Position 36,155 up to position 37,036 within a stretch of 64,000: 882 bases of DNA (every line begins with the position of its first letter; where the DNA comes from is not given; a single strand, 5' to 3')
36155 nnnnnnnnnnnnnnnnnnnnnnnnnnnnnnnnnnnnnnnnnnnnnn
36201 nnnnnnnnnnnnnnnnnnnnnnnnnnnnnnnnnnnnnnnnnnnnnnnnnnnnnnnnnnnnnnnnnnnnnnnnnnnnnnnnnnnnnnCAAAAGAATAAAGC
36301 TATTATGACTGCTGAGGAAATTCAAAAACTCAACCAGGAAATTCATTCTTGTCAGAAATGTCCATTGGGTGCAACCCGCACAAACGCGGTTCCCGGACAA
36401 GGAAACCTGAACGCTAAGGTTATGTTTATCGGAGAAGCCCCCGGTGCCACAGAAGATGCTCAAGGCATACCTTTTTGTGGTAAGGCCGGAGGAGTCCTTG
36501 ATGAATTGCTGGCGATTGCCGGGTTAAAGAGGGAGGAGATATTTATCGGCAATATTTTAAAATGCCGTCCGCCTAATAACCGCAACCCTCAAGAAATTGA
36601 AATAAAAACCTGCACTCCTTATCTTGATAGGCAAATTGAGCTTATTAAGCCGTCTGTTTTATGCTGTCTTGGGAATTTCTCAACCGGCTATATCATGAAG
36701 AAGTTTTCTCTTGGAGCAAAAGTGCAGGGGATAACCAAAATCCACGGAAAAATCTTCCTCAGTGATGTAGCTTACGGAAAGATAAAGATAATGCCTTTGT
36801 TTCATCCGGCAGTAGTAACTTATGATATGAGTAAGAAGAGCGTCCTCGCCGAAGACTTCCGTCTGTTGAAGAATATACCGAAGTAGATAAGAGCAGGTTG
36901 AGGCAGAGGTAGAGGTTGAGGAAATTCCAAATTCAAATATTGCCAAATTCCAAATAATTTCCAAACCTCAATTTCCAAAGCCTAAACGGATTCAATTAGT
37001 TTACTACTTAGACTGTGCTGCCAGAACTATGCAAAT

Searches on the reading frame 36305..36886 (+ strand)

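Call 14: search_protein_families(library=pfam, proteins=[window:36305-36886:+], max_evalue=0.01)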
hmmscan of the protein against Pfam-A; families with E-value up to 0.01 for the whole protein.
window:36305-36886:+ (193 aa): 1 family
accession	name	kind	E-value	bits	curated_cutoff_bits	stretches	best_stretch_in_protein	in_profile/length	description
PF03167.25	UDG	-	8.1e-33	113.9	24.3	1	30-179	1-129/141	Uracil DNA glycosylase superfamily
